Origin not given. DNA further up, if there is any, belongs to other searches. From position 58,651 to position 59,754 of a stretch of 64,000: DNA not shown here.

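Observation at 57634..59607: Secreted ankyrin-repeat array fused to a metallo-beta-lactamase-fold hydrolase domain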

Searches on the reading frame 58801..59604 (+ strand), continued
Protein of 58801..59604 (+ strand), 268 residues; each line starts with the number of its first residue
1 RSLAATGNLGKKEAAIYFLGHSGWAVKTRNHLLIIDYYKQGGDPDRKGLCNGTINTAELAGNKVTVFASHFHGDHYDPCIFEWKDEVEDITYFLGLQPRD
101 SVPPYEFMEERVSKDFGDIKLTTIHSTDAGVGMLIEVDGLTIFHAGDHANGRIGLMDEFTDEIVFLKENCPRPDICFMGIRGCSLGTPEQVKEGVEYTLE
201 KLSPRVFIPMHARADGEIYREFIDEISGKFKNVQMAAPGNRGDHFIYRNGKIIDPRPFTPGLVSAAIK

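Call 25: search_solved_structures(query=A1, max_evalue=1, show_alignments=2)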
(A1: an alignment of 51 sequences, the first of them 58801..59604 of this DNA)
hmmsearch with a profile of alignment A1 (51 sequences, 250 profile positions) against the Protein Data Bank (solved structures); distinct sequences matched with E-value up to 1: 14.
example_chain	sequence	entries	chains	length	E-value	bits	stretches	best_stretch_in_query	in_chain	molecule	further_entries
3x2z_A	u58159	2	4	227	6.5e-09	38.7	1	63-238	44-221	UPF0173 metal-dependent hydrolase TM_1162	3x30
3x2y_A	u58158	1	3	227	6.9e-09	38.6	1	63-238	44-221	UPF0173 metal-dependent hydrolase TM_1162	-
3x2x_A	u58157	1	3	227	1.5e-07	34.2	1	128-238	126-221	UPF0173 metal-dependent hydrolase TM_1162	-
3kl7_A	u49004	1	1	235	1.7e-06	30.8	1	63-231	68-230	Putative metal-dependent hydrolase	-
6hrg_A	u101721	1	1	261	0.00036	23.2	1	12-245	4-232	UPF0173 metal-dependent hydrolase Igni_1254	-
3bv6_A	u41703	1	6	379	0.0025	20.4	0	63-125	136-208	Metal-dependent hydrolase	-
8a90_A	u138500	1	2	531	0.0058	19.2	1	10-76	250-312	Non-heme diiron monooxygenase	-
7e3v_A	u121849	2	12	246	0.022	17.3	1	63-211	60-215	UPF0173 metal-dependent hydrolase C7P97_11315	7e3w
5nzw_A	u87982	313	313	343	0.063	15.8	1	65-148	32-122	DNA cross-link repair 1A protein | DCLRE1A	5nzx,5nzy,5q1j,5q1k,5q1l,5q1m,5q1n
5ahr_A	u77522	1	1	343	0.063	15.8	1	65-148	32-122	DNA CROSS-LINK REPAIR 1A PROTEIN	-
8cew_A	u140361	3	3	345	0.063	15.8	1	65-148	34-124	DNA cross-link repair 1A protein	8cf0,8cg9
4b87_A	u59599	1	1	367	0.072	15.6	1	65-148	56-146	DNA CROSS-LINK REPAIR 1A PROTEIN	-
2wyl_A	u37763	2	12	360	0.39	13.2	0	63-125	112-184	L-ASCORBATE-6-PHOSPHATE LACTONASE ULAG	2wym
7fct_A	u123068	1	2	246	0.79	12.2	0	56-73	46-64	Metal beta-lactamase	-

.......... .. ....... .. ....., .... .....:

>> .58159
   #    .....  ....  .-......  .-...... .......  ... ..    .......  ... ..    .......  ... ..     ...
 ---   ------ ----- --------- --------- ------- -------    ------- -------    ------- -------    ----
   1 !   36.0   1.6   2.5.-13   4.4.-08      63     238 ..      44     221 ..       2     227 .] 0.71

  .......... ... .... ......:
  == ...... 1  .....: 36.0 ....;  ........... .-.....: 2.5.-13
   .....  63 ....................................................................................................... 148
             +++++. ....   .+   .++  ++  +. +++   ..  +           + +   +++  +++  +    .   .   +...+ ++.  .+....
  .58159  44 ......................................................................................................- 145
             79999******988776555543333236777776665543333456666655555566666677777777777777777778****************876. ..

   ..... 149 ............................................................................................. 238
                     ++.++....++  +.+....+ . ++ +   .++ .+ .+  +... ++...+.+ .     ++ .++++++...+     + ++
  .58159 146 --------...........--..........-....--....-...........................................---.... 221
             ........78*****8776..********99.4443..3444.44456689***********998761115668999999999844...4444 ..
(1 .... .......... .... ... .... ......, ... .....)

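Call 27: find_related_loci(query=A1, collection=genome_contigs, flank=6000)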
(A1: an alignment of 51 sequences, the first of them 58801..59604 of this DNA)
Query A1 (268 aa) in genome_contigs; peptide patterns used: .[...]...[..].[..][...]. (x = any residue, [..] = any of these).
183 stretches matched a pattern; 174 encode a relative of the query (tblastn E <= 1e-3); the best 80 are kept; 80 distinct loci.
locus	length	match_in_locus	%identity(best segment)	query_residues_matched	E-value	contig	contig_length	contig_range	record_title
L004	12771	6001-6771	69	1-258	8e-125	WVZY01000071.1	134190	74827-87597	MAG: Candidatus Latescibacterota bacterium isolate CS4-C107 C_merged_R1_(paired)_contig_2447, whole genome shotgun seque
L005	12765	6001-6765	69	1-256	2e-124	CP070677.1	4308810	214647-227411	MAG: Candidatus Latescibacterota bacterium isolate bin70 chromosome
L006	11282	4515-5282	69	1-256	3e-123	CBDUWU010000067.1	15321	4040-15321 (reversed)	MAG TPA_asm: uncultured bacterium isolate SRR22302368_binner13_Refined_37 genome assembly, contig: ERZ25747235.1310, who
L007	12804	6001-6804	66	1-268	2e-121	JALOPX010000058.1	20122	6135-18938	MAG: Candidatus Krumholzibacteriia bacterium isolate Prado140 scaffold_6566, whole genome shotgun sequence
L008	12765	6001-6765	68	1-256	3e-121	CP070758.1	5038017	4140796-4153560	MAG: Gemmatimonadota bacterium isolate bin29 chromosome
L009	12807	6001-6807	66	1-268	3e-119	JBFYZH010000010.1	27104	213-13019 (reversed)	MAG: Candidatus Krumholzibacteriota bacterium isolate PPR_0430 PPR_0430.fa_k121_477383, whole genome shotgun sequence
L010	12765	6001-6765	65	1-256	2e-114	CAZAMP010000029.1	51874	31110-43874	MAG TPA_asm: uncultured bacterium isolate SRP077602_co10_281 genome assembly, contig: NODE_1901_length_51874_cov_10.0406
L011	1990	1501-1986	72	1-163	7e-83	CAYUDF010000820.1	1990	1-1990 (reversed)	MAG TPA_asm: uncultured bacterium isolate SRP155585_co2_3 genome assembly, contig: NODE_83739_length_1990_cov_5.670284,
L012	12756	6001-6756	51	2-254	4e-77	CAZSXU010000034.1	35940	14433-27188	MAG TPA_asm: uncultured bacterium isolate binchicken_co334_235 genome assembly, contig: NODE_1885_length_35940_cov_95.04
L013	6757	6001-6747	49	3-252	7e-77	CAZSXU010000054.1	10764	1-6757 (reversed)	MAG TPA_asm: uncultured bacterium isolate binchicken_co334_235 genome assembly, contig: NODE_11347_length_10764_cov_88.5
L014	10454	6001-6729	47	9-252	2e-73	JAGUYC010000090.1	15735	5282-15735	MAG: Gemmatimonadetes bacterium isolate DeMMO4_6 c_000000030738, whole genome shotgun sequence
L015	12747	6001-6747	46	6-252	1e-71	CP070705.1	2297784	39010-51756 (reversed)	MAG: candidate division WOR-3 bacterium isolate bin53 chromosome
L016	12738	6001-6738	46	9-252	7e-71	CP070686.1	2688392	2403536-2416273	MAG: candidate division WOR-3 bacterium isolate bin65 chromosome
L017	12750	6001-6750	47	6-253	9e-71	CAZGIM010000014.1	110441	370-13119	MAG TPA_asm: uncultured Prolixibacteraceae bacterium isolate SRP263991_co1_301 genome assembly, contig: NODE_100_length_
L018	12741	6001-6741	47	8-252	3e-70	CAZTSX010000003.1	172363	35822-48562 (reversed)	MAG TPA_asm: uncultured Prolixibacteraceae bacterium isolate binchicken_co147_440 genome assembly, contig: NODE_113_leng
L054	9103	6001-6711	43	9-246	6e-60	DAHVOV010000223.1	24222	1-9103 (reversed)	MAG TPA_asm: Candidatus Aminicenantes bacterium isolate clean593 k141_630668, whole genome shotgun sequence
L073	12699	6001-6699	41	13-246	2e-55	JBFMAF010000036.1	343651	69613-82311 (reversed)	MAG: Acidobacteriota bacterium isolate MAG131 MAG131_36, whole genome shotgun sequence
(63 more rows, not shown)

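Call 32: predict_structure(alignment_id=A1)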
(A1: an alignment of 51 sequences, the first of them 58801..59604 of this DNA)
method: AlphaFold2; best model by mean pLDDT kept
length: 268 residues; sequences in the alignment: 51
mean_pLDDT: 92.7   pTM: 0.91
mean pLDDT of the five models: 92.7, 91.5, 91.6, 90.9, 90.2
residues with pLDDT >= 90: 228; 70-90: 22; 50-70: 9; < 50: 9
segments of 3 or more residues with pLDDT < 50: 260-268
pLDDT, mean of each block of 10 residues (from residue 1): 86 97 97 95 71 92 97 95 96 95 94 98 97 98 98 97 99 98 92 98 98 94 98 96 95 77 43
secondary structure, 60 per line:
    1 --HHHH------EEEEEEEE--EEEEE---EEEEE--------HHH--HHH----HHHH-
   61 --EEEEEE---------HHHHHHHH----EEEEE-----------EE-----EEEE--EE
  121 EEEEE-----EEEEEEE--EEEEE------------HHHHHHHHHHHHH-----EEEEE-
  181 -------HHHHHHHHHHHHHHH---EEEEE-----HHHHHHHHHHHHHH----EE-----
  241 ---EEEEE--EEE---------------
elements in order: H3-6 E13-20 E23-27 E31-35 H56-59 E63-68 H78-85 E90-94 E113-116 E119-125 E131-137 E140-144 H157-169 E175-179 H188-202 E206-210 H216-229 E244-248 E251-253

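Call 35: fold_search(model_id=the predicted structure, library=pdb)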
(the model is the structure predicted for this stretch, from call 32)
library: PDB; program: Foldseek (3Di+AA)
matches with E <= 10: 1012; with E <= 0.001: 137
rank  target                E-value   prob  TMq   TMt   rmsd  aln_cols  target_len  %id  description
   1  3bv6_B                8.1e-14  1.00  0.66  0.52   9.6       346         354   15  Crystal structure of uncharacterized metallo protein from Vibrio cholerae with beta-lactamase like fold (released 2008-01-29)
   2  2wyl_E                9.1e-14  1.00  0.65  0.58   5.5       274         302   15  Apo structure of a metallo-b-lactamase (released 2010-04-14)
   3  3bv6_A                9.7e-14  1.00  0.66  0.51   9.4       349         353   15  Crystal structure of uncharacterized metallo protein from Vibrio cholerae with beta-lactamase like fold (released 2008-01-29)
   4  2wym_B                1.7e-13  1.00  0.67  0.60   5.2       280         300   15  Structure of a metallo-b-lactamase (released 2010-04-14)
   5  2wyl_D                1.8e-13  1.00  0.65  0.59   5.4       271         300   15  Apo structure of a metallo-b-lactamase (released 2010-04-14)
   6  2wyl_A                1.9e-13  1.00  0.65  0.58   6.0       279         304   15  Apo structure of a metallo-b-lactamase (released 2010-04-14)
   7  2wym_E                2.0e-13  1.00  0.64  0.58   5.9       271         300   15  Structure of a metallo-b-lactamase (released 2010-04-14)
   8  2wym_C                2.7e-13  1.00  0.66  0.60   5.2       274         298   15  Structure of a metallo-b-lactamase (released 2010-04-14)
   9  2wyl_B                2.7e-13  1.00  0.64  0.58   5.4       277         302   15  Apo structure of a metallo-b-lactamase (released 2010-04-14)
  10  2wyl_C                2.9e-13  1.00  0.65  0.59   5.5       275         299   14  Apo structure of a metallo-b-lactamase (released 2010-04-14)
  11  2wym_A                5.0e-13  1.00  0.65  0.58   5.4       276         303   15  Structure of a metallo-b-lactamase (released 2010-04-14)
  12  2wym_F                1.0e-12  1.00  0.65  0.59   6.3       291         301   15  Structure of a metallo-b-lactamase (released 2010-04-14)
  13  3x2z_A                2.3e-12  1.00  0.54  0.63   5.9       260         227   21  Crystal structure of metallo-beta-lactamase in complex with nickel from Thermotoga maritima (released 2016-02-17)
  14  3x2y_A                2.9e-12  1.00  0.58  0.67   4.1       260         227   20  Crystal structure of metallo-beta-lactamase H8A from Thermotoga maritima (released 2016-02-17)
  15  6hrg                  2.6e-11  1.00  0.61  0.69   4.3       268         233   18  Structure of Igni18, a novel metallo hydrolase from the hyperthermophilic archaeon Ignicoccus hospitalis KIN4/I (released 2019-10-09)
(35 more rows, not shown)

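Call 51: search_protein_families(library=pfam, alignment_id=A3, max_evalue=0.001)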
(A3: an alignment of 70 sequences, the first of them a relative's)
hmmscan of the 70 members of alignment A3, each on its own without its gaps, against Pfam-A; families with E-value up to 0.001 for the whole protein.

A. member 1, P0122 (675 aa): 8 families
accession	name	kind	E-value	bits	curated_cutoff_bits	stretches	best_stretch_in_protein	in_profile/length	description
PF12796.13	Ank_2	-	4.9e-59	197.3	27.3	4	24-119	1-90/90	Ankyrin repeats (3 copies)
PF00023.36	Ank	-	5.4e-56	183.8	21.1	4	59-86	5-32/33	Ankyrin repeat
PF13637.12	Ank_4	-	6e-50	166.6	22.7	7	271-310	11-50/50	Ankyrin repeats (many copies)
PF13606.12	Ank_3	-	2.2e-48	156.3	22.3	0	187-214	1-28/30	Ankyrin repeat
PF13857.12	Ank_5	-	1.2e-37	127.9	27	3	47-93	9-53/56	Ankyrin repeats (many copies)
PF24521.3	Ank_KRIT1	-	6.9e-12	45.8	80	0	157-243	20-105/149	KRIT1 ankyrin-repeats domain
PF23745.1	ANK_LRRK2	-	5.1e-10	39.8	27.5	0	228-281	36-88/130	LRRK2 ANK repeat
PF13483.12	Lactamase_B_3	-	6.4e-05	23.4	24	1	407-540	3-113/160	Beta-lactamase superfamily domain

B. families by the number of members that match (of 70 scanned): 15 families
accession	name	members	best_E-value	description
PF13483.12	Lactamase_B_3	69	2.3e-14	Beta-lactamase superfamily domain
PF12796.13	Ank_2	66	3.2e-119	Ankyrin repeats (3 copies)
PF00023.36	Ank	66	5.1e-87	Ankyrin repeat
PF13637.12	Ank_4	66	2.6e-84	Ankyrin repeats (many copies)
PF13606.12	Ank_3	66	2e-70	Ankyrin repeat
PF13857.12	Ank_5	66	2.3e-61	Ankyrin repeats (many copies)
PF24521.3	Ank_KRIT1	63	2.5e-20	KRIT1 ankyrin-repeats domain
PF23745.1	ANK_LRRK2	54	5.4e-18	LRRK2 ANK repeat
PF12706.13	Lactamase_B_2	11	1.9e-06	Beta-lactamase superfamily domain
PF11929.14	DUF3447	2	4.9e-08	Domain of unknown function (DUF3447)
PF24407.1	HTH_upst_double_PIN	1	7.2e-07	HTH_upstream_double_PIN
PF25167.1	DUF7829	1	5.7e-06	Domain of unknown function (DUF7829)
PF25583.1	WCX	1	0.0001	WCX domain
PF06128.16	Shigella_OspC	1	0.00046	Shigella flexneri OspC protein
PF12514.13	DUF3718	1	0.00091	Protein of unknown function (DUF3718)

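Call 61: search_protein_families(library=pfam, proteins=[L073:3267-4898:+, L073:2459-3280:+, L073:1986-2462:+, L015:1667-4576:+, L054:3426-4970:+], max_evalue=0.001)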
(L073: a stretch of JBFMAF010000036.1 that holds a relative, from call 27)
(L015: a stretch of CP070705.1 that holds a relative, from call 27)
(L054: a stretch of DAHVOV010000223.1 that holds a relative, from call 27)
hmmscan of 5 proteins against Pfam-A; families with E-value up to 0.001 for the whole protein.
L073:3267-4898:+ (543 aa): 1 family
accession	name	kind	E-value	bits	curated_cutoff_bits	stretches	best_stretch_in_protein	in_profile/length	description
PF12679.13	ABC2_membrane_2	-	3.5e-05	23.6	27.2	1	39-144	73-163/283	ABC-2 family transporter protein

L073:2459-3280:+ (273 aa): 7 families
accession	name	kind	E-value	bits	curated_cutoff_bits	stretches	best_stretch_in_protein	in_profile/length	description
PF00005.33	ABC_tran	-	5.6e-17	63.1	25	1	17-146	1-134/137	ABC transporter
PF13304.12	AAA_21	-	1.4e-11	45.5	27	1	109-177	226-296/304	AAA domain, putative AbiEii toxin, Type IV TA system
PF13555.12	AAA_29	-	3.8e-05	23.8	27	1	20-57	15-51/61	P-loop containing region of AAA domain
PF13191.12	AAA_16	-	4.7e-05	24.4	32.6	1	25-75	22-66/167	AAA ATPase domain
PF02463.25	SMC_N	-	8.4e-05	22.5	40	0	120-166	136-186/220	RecF/RecN/SMC N terminal domain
PF06414.18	Zeta_toxin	-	0.00042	20.3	22.3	1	25-67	14-56/199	Zeta toxin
PF13476.12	AAA_23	-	0.00097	20.3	27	0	19-51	12-43/201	AAA domain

L073:1986-2462:+ (158 aa): 4 families
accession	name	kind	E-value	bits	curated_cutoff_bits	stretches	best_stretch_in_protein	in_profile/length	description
PF00392.27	GntR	-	2.9e-14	52.9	27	1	49-111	2-64/64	Bacterial regulatory proteins, gntR family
PF02082.26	Rrf2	-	4.9e-05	23.9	30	1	58-108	10-61/132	Iron-dependent Transcriptional regulator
PF13545.12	HTH_Crp_2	-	0.00023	21.5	27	1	73-108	24-58/70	Crp-like helix-turn-helix domain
PF13412.12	HTH_24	-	0.00064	19.7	21.9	0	73-101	19-47/48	Winged helix-turn-helix DNA-binding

L015:1667-4576:+ (969 aa): 5 families
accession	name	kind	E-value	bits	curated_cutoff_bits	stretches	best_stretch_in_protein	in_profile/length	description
PF04389.22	Peptidase_M28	-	1.4e-33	116.7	21.3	1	234-425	1-181/193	Peptidase family M28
PF13860.13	FlgD_ig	-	5.5e-09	36.3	27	1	903-958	22-77/79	FlgD Ig-like domain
PF00041.27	fn3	-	2.5e-07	31.2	25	1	447-521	3-71/84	Fibronectin type III domain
PF01546.33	Peptidase_M20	-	8.2e-06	26.3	24.6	1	265-335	25-96/206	Peptidase family M20/M25/M40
PF18962.6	Por_Secre_tail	-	1.2e-05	26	27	1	887-964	3-72/75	Secretion system C-terminal sorting domain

L054:3426-4970:+ (514 aa): 1 family
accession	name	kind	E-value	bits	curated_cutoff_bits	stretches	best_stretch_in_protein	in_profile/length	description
PF06739.17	SBBP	-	7.2e-17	61.5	20.5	1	246-270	7-32/38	Beta-propeller repeat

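Call 66: search_solved_structures(query=A1, max_evalue=0.001, show_alignments=5)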
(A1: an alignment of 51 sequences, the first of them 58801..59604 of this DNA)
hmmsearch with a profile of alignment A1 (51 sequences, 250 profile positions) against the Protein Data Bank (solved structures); distinct sequences matched with E-value up to 0.001: 5.
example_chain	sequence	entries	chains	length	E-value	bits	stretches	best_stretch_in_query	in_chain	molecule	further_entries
3x2z_A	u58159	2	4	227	6.5e-09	38.7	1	63-238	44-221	UPF0173 metal-dependent hydrolase TM_1162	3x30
3x2y_A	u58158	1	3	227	6.9e-09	38.6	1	63-238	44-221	UPF0173 metal-dependent hydrolase TM_1162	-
3x2x_A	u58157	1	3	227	1.5e-07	34.2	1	128-238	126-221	UPF0173 metal-dependent hydrolase TM_1162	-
3kl7_A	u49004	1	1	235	1.7e-06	30.8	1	63-231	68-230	Putative metal-dependent hydrolase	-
6hrg_A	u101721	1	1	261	0.00036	23.2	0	12-245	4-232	UPF0173 metal-dependent hydrolase Igni_1254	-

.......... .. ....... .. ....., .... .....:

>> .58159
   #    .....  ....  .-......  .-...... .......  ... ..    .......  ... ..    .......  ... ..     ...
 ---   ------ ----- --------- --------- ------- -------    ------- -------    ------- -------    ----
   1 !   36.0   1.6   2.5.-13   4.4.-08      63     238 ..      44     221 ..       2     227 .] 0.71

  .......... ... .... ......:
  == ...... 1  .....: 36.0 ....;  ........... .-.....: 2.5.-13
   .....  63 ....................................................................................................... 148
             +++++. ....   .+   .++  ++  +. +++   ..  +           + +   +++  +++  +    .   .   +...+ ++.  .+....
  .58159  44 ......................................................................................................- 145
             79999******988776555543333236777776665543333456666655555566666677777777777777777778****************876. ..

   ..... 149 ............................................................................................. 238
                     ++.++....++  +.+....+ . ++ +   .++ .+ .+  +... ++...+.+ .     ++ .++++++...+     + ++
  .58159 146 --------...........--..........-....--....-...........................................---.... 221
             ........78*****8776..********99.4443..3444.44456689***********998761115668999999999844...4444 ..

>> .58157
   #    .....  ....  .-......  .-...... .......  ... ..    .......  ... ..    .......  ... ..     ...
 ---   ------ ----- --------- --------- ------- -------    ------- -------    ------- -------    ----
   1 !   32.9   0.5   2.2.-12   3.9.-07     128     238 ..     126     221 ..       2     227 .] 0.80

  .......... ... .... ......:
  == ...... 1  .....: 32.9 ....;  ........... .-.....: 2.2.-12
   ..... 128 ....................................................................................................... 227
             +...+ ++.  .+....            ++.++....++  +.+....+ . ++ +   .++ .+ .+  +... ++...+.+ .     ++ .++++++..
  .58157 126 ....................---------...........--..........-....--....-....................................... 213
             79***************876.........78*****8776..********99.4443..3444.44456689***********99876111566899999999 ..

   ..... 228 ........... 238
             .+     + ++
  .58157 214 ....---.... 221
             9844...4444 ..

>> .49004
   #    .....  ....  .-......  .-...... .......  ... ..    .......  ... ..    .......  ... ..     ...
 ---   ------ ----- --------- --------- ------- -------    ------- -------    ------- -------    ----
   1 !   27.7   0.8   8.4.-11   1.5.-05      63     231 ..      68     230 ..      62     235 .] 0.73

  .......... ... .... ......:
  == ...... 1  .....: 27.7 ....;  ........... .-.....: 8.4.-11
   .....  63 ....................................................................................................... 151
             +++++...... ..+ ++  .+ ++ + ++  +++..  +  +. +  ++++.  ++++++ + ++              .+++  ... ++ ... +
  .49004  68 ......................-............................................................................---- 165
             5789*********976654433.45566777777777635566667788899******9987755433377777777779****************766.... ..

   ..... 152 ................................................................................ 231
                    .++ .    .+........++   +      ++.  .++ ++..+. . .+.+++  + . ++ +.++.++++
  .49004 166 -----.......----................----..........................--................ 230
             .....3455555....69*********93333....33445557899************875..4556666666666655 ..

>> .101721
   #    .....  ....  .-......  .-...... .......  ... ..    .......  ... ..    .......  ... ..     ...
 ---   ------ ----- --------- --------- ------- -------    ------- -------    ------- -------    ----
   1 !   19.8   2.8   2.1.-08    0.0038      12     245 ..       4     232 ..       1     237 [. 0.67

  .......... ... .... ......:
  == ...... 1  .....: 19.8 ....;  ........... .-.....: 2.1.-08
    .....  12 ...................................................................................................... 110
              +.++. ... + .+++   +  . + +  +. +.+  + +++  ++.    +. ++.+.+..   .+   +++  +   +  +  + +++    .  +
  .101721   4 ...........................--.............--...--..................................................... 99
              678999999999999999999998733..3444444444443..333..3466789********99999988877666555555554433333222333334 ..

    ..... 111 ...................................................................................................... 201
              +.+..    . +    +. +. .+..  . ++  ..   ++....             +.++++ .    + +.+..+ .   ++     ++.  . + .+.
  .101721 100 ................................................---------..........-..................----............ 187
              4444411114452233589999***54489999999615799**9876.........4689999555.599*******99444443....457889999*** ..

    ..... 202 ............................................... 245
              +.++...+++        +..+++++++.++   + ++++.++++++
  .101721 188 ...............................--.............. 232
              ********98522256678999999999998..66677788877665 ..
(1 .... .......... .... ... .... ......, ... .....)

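Call 69: search_protein_families(library=padloc, proteins=[window:58801-59604:+], max_evalue=0.01)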
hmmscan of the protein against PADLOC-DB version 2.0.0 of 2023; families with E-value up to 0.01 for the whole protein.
window:58801-59604:+ (268 aa): 0 families
